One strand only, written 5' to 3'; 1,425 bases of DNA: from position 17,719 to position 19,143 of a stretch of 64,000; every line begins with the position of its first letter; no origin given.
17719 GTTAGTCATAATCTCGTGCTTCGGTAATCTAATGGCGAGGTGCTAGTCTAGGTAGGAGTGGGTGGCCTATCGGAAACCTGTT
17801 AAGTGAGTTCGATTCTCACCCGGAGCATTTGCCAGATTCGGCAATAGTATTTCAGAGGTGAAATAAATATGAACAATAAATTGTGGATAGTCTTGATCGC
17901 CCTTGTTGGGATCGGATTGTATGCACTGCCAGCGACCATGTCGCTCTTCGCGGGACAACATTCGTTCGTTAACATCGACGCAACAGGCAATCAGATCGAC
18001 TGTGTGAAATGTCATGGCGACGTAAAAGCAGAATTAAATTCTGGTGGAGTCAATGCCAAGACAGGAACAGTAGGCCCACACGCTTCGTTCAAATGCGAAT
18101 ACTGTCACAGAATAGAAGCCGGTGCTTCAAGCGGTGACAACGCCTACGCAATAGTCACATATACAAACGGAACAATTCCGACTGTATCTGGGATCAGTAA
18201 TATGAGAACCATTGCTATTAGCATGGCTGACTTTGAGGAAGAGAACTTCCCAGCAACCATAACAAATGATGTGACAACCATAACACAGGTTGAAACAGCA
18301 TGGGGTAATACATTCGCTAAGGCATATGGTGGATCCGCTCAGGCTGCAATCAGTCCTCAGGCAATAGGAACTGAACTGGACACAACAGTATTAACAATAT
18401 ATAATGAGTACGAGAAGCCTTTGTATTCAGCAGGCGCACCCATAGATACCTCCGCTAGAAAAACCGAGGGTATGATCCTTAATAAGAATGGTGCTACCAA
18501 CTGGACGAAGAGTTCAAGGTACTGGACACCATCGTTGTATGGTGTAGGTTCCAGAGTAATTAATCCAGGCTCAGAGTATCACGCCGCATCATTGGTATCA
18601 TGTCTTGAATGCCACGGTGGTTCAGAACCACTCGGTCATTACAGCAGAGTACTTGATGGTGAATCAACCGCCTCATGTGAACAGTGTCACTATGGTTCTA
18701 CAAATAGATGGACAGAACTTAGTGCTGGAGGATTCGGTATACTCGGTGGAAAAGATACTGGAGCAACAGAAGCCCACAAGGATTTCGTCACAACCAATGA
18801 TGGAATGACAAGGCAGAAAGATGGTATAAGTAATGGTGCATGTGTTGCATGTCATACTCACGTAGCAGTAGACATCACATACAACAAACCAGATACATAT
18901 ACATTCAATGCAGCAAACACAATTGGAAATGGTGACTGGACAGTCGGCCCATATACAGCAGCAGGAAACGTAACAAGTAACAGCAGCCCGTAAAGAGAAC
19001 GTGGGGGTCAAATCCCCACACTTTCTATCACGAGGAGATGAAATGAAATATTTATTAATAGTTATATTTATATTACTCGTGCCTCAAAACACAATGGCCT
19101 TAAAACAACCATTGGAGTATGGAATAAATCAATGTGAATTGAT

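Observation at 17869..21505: Cassette of three secreted multiheme c-type cytochromes (5 + 5 + 3 CxxCH) with secreted partners and a dedicated signal peptidase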

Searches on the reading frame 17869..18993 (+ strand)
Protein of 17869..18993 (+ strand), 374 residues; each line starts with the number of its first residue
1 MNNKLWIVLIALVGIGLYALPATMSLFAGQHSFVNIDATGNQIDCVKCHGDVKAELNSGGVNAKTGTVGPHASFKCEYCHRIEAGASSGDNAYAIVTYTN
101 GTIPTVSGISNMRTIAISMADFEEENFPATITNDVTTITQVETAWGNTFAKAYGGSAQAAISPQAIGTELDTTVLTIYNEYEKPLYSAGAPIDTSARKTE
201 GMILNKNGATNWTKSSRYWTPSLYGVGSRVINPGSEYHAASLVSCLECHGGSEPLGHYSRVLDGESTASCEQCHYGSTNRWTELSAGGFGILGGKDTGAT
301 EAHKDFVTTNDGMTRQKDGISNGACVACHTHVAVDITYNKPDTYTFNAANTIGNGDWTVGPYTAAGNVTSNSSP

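Call 5: search_protein_families(library=pfam, max_evalue=0.1, proteins=[window:17869-18993:+])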
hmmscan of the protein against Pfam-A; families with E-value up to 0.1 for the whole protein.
window:17869-18993:+ (374 aa): 4 families
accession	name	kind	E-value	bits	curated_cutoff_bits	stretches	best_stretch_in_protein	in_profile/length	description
PF14522.11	Cytochrome_C7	-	9.8e-08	32.2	24.8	2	236-330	6-67/67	Cytochrome c7 and related cytochrome c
PF14537.11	Cytochrom_c3_2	-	2.6e-05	25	25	1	37-82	21-66/79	Cytochrome c3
PF22113.1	Mtrc-MtrF_II-IV_dom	-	0.00073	19.5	30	0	39-83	78-166/176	Outer membrane cytochrome MtrC/MtrF-like, domains II/IV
PF13435.11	Cytochrome_C554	-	0.041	15.3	20.8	0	270-333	2-59/84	Cytochrome c554 and c-prime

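Call 7: find_homologous_proteins(query=window:17869-18990:+)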
Query window:17869-18990:+ (374 aa): 257 proteins with E <= 0.001 among 3058 candidates; the best 120 are listed.
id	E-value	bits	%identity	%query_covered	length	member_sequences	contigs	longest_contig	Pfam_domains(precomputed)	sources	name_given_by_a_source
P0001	4.4e-252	854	100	100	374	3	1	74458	PF14522.12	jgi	-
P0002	8.9e-191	652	78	99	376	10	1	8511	PF14537.12,PF14522.12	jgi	-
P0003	2.8e-183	628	78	93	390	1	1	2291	PF14522.12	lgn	-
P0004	1.2e-177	609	72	100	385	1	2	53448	PF14537.12,PF14522.12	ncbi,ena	-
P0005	5.5e-175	600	73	100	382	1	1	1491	PF14537.12,PF11845.14,PF14522.12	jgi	jgi:hypothetical protein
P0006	2.8e-168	578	74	91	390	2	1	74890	PF14537.12,PF14522.12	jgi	-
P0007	3.1e-145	502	64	98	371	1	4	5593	PF14537.12,PF14522.12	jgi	jgi:hypothetical protein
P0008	1.7e-138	480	61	99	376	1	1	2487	PF14537.12,PF14522.12,PF22113.2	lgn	-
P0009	2.7e-136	473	62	98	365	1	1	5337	PF14537.12,PF14522.12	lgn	-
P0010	8.6e-136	471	60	99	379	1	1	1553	PF14537.12,PF14522.12,PF22113.2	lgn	-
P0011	8.5e-132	458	60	99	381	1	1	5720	PF14537.12,PF14522.12,PF22113.2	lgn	-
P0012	1.0e-131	458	59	98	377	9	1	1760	PF14537.12,PF14522.12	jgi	-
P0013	1.8e-130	454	57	99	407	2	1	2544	PF14537.12,PF14522.12,PF22113.2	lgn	-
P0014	3.0e-128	447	59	100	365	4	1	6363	PF14537.12,PF14522.12,PF22113.2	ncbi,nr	ncbi:MAG: hypothetical protein SCH70_12855 [Candidatus Methanoperedens sp.]|nr:hypothetical protein 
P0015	8.4e-125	435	57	100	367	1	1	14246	PF14537.12,PF14522.12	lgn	-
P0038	1.1e-89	320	47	98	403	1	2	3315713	PF14537.12,PF14522.12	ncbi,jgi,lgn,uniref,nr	ncbi:hypothetical protein ANME2D_02827 [Candidatus Methanoperedens nitroreducens]|uniref:Cytochrome 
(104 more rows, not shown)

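Call 9: find_encoding_contigs(protein=P0038, flank=8000, max_places=2)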
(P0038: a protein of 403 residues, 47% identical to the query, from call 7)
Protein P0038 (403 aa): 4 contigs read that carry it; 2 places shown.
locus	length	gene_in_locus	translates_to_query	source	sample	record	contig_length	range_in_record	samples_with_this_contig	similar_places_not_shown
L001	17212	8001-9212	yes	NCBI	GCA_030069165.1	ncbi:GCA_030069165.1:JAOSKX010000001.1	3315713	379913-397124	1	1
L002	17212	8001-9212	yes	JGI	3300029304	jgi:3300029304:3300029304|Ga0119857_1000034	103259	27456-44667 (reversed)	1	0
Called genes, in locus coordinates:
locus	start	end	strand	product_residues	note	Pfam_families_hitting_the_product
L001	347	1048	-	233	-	PF00535:Glycos_transf_2, PF13641:Glyco_tranf_2_3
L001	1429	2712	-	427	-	PF18120:DUF5597 (faint), PF26094:HTH_TSHZ3 (faint)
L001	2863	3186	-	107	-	-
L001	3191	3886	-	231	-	PF08745:PIN_5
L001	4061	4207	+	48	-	-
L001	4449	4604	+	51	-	PF00301:Rubredoxin, PF21349:RUBY_RBDX (faint)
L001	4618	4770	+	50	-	-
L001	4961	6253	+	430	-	PF14522:Cytochrome_C7 (faint), PF14537:Cytochrom_c3_2 (faint)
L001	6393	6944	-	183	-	-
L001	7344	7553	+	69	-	PF10049:DUF2283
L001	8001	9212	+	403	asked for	PF14522:Cytochrome_C7 (faint), PF14537:Cytochrom_c3_2 (faint)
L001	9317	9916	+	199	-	PF14522:Cytochrome_C7 (faint), PF14537:Cytochrom_c3_2 (faint)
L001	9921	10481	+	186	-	-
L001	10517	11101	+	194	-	PF14522:Cytochrome_C7 (faint), PF14537:Cytochrom_c3_2 (faint), PF22113:Mtrc-MtrF_II-IV_dom (faint)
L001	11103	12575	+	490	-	-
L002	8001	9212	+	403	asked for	PF14522:Cytochrome_C7 (faint), PF14537:Cytochrom_c3_2 (faint)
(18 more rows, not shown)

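Call 10: find_encoding_contigs(protein=P0004, flank=10000, max_places=2)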
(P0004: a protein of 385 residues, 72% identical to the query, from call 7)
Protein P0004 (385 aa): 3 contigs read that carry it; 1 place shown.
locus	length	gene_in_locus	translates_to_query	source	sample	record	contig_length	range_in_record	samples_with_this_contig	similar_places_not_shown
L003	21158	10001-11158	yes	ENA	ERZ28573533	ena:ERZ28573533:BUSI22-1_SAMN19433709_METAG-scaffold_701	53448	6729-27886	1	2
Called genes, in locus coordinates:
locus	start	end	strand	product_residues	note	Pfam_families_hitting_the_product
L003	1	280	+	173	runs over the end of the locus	PF02224:Cytidylate_kin (weak), PF13189:Cytidylate_kin2, PF13207:AAA_17, PF13238:AAA_18, PF13671:AAA_33 (faint), PF01202:SKI (faint), PF02224:Cytidylate_kin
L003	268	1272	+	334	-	PF08068:DKCLD, PF01509:TruB_N, PF16198:TruB_C_2, PF01472:PUA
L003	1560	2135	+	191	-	PF00475:IGPD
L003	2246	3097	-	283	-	PF01040:UbiA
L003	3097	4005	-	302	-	PF02445:NadA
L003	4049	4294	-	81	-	-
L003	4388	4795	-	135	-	PF01042:Ribonuc_L-PSP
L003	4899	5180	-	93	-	PF00160:Pro_isomerase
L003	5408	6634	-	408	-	PF02661:Fic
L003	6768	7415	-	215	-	PF00072:Response_reg, PF24038:DUF7347 (weak)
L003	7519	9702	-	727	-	PF00989:PAS, PF08448:PAS_4, PF13426:PAS_9, PF08447:PAS_3, PF00989:PAS, PF08447:PAS_3, PF08448:PAS_4, PF13426:PAS_9, +6 more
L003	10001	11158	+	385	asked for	PF14522:Cytochrome_C7 (faint), PF14537:Cytochrom_c3_2 (faint)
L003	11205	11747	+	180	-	PF09699:Paired_CXXCH_1 (faint), PF14537:Cytochrom_c3_2 (faint)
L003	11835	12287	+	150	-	-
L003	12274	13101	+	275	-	PF14522:Cytochrome_C7 (faint), PF14537:Cytochrom_c3_2 (faint)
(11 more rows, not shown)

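Call 12: search_protein_families(library=ncbifam, max_evalue=1, proteins=[window:17869-18993:+])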
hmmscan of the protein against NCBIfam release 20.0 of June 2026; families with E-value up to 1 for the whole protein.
window:17869-18993:+ (374 aa): 9 families
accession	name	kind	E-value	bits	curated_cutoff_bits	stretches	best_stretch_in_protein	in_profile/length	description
NF041028.1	decahem_GSU2203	exception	3e-05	23.4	325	1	235-333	118-211/317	GSU2203 family decaheme c-type cytochrome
TIGR03153.1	cytochr_NrfH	equivalog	0.00016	21.7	134.2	2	233-340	19-120/138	cytochrome c nitrite reductase small subunit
TIGR03508.1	decahem_SO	subfamily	0.00052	19.6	192.2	2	236-333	88-178/258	DmsE family decaheme c-type cytochrome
NF038038.1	cytoc_DsrJ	equivalog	0.019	15.3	100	0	234-275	82-109/121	sulfate reduction electron transfer complex DsrMKJOP subunit DsrJ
TIGR03146.1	cyt_nit_nrfB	equivalog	0.049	13.9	166.6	1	27-58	25-56/145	cytochrome c nitrite reductase pentaheme subunit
NF008659.0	PRK11659.1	equivalog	0.057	13.1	184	1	27-55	60-88/188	cytochrome c nitrite reductase pentaheme subunit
NF049875.1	NetB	exception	0.11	12.3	380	1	28-55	86-113/211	Nrf-like electron transfer protein NetB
NF040968.1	FeS_ExtO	equivalog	0.21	10.4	200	0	242-335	38-116/416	selenite/tellurite reduction operon b-type cytochrome iron-sulfur cluster-binding subunit ExtO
NF040967.1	cytc_ExtN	equivalog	0.3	9.9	200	0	242-335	38-116/415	selenite/tellurite reduction operon c-type cytochrome ExtN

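Call 15: find_encoding_contigs(protein=P0001, flank=10000, max_places=3)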
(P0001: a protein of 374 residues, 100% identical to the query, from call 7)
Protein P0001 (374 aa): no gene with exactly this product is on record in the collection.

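Call 16: search_solved_structures(query=window:17869-18990:+, max_evalue=10, show_alignments=2)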
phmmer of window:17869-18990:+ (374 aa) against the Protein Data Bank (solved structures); distinct sequences matched with E-value up to 10: 2.
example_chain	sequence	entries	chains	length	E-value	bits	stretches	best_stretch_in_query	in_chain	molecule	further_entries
8e5g_A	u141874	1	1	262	2.7e-19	73.1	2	3-91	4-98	c-type cytochrome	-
1e07_A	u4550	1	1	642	0.00044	23.1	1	223-271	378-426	CARCINOEMBRYONIC ANTIGEN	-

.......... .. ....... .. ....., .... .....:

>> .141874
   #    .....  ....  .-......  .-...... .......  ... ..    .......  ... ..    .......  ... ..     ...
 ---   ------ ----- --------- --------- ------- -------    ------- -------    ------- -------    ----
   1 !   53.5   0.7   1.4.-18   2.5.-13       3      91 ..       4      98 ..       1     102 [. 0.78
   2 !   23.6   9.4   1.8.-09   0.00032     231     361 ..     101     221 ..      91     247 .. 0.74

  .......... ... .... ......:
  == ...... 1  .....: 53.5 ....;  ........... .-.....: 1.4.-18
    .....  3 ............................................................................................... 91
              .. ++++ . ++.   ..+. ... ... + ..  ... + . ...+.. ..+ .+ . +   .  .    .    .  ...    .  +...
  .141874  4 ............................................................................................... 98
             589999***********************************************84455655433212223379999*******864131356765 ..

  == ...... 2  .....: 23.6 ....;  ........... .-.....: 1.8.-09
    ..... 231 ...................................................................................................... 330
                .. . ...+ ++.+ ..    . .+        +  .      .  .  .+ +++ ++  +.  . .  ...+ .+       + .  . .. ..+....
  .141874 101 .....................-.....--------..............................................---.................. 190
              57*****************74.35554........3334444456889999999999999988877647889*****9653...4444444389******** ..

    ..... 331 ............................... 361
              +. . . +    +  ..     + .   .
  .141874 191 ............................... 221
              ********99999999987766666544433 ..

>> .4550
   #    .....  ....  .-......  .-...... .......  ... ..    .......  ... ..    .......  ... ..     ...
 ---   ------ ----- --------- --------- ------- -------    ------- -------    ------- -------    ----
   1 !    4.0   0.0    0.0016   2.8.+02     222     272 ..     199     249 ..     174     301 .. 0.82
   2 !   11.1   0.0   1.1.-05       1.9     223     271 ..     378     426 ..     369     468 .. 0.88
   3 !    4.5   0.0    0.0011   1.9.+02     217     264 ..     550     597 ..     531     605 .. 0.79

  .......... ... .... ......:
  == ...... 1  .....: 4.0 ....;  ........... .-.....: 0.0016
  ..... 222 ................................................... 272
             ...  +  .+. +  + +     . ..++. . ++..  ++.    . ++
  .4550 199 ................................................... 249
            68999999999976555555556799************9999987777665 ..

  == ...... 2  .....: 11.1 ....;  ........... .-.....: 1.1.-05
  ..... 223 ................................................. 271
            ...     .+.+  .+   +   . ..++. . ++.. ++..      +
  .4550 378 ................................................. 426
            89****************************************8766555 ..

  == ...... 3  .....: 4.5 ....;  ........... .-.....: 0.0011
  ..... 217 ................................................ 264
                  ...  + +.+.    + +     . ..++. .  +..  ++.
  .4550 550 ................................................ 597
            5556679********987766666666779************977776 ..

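Call 28: find_related_loci(query=window:17869-18990:+, collection=viral_contigs, flank=10000)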
Query window:17869-18990:+ (374 aa) in viral_contigs; peptide patterns used: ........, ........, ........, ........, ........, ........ (x = any residue, [..] = any of these).
2 stretches matched a pattern, but none encodes a relative of the query by tblastn (E <= 1e-3).

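Call 31: find_related_loci(query=A1, collection=viral_contigs, flank=10000)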
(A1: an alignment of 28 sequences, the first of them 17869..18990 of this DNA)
Query A1 (374 aa) in viral_contigs; peptide patterns used: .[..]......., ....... (x = any residue, [..] = any of these).
29 stretches matched a pattern, but none encodes a relative of the query by tblastn (E <= 1e-3).

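Call 32: find_encoding_contigs(protein=P0006, flank=10000, max_places=2)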
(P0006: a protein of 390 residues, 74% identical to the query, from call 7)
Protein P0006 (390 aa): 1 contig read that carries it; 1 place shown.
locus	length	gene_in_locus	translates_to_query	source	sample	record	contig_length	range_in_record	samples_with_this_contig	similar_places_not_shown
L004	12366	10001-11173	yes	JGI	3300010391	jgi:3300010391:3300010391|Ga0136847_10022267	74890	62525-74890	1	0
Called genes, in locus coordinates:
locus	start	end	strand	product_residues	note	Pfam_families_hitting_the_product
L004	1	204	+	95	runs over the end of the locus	-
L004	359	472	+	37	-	-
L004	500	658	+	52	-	-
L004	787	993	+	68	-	-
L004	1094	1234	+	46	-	-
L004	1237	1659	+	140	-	-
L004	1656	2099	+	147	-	-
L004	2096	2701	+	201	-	PF13353:Fer4_12, PF04055:Radical_SAM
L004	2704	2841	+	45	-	-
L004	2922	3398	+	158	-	-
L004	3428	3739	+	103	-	-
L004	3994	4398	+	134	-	-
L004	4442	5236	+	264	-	-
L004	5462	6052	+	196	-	-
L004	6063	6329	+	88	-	-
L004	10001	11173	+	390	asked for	PF14522:Cytochrome_C7 (faint), PF14537:Cytochrom_c3_2 (faint)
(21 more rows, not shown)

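Call 33: find_encoding_contigs(protein=P0002, flank=10000, max_places=2)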
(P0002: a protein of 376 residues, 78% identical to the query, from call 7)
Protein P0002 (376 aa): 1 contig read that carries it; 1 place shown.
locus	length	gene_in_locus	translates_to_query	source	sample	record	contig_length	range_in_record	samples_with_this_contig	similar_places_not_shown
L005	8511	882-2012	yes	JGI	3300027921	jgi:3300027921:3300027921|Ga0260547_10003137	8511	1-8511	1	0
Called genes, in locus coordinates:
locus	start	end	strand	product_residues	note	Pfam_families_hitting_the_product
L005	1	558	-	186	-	?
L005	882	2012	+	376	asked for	PF14522:Cytochrome_C7 (faint), PF14537:Cytochrom_c3_2 (faint)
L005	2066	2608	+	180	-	PF14522:Cytochrome_C7 (faint), PF14537:Cytochrom_c3_2 (faint)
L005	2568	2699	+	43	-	-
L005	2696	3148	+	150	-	-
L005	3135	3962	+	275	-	PF14522:Cytochrome_C7 (faint), PF14537:Cytochrom_c3_2 (faint)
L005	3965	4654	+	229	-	PF10502:Peptidase_S26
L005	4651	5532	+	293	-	-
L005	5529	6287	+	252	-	-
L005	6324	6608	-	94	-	-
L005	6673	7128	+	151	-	PF02577:BFN_dom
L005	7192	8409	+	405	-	PF13742:tRNA_anti_2, PF01336:tRNA_anti-codon, PF02601:Exonuc_VII_L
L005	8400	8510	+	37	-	?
